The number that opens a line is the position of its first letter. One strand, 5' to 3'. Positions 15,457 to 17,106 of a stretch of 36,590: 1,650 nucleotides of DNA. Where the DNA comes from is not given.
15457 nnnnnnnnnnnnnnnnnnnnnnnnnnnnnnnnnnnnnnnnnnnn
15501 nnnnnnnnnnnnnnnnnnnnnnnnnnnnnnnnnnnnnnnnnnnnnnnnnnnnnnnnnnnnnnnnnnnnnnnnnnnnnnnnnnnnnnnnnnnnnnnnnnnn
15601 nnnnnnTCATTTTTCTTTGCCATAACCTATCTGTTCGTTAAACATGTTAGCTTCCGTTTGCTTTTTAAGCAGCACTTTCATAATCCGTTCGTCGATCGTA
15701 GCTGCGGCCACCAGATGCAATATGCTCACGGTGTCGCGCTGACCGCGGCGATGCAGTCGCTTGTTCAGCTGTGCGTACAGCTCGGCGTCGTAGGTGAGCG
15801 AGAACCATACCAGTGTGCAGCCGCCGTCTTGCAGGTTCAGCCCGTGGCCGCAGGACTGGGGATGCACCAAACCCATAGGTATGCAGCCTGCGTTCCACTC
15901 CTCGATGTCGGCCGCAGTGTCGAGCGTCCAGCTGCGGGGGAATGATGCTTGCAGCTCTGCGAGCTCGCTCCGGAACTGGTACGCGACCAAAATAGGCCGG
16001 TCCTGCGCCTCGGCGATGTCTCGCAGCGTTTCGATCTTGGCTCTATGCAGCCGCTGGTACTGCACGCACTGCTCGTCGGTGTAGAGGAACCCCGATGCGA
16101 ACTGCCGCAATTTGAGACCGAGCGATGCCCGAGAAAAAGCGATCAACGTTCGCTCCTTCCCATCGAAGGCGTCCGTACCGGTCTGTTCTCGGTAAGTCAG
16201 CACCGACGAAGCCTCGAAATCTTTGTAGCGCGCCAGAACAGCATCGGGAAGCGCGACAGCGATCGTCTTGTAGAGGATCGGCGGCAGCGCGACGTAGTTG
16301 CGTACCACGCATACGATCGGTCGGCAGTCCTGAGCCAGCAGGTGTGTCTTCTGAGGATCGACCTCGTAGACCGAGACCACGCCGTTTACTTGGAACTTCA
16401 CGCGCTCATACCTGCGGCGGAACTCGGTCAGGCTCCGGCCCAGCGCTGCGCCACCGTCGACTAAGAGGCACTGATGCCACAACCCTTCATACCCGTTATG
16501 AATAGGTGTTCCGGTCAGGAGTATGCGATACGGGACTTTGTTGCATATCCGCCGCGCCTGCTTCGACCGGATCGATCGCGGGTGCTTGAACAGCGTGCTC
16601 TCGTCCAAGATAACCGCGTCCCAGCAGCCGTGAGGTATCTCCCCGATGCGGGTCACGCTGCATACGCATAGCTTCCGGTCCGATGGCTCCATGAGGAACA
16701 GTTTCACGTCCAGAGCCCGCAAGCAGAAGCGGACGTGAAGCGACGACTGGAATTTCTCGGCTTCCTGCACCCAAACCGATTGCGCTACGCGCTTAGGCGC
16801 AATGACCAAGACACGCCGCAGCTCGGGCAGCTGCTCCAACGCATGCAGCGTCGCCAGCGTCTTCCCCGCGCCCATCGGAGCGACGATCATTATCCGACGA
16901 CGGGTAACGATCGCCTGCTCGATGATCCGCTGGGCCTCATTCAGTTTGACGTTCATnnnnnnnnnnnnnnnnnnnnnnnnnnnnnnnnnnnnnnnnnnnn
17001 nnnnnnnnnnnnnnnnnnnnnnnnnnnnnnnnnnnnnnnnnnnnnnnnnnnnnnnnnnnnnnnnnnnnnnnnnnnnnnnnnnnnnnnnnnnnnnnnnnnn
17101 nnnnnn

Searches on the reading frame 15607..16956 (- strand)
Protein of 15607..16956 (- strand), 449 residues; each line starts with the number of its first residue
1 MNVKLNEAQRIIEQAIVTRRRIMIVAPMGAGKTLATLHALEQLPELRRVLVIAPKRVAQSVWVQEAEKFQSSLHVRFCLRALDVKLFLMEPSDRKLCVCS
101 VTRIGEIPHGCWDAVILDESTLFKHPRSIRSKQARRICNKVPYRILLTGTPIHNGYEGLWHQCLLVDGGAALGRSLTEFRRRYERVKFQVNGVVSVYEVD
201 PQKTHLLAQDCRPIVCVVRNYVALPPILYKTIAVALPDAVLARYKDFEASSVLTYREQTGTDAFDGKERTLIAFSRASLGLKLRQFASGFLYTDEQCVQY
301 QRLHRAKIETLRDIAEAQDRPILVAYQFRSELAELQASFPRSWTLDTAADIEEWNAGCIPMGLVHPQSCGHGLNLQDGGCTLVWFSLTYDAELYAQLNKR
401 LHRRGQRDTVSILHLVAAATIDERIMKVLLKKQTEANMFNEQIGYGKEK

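Call 69: search_protein_families(library=pfam, proteins=[window:15607-16956:-], max_evalue=0.001)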
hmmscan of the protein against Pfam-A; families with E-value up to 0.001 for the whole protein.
window:15607-16956:- (449 aa): 4 families
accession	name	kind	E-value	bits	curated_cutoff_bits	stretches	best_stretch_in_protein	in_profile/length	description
PF00176.29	SNF2-rel_dom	-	4.6e-12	46.1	24.9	1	27-161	25-173/290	SNF2-related domain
PF04851.21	ResIII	-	2.7e-07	31.1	22.5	1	9-152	13-163/164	Type III restriction enzyme, res subunit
PF00270.35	DEAD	-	6.2e-06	26.5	26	1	8-78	3-77/167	DEAD/DEAH box helicase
PF02399.21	Herpes_ori_bp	-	0.0008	18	20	0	15-119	44-150/820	Origin of replication binding protein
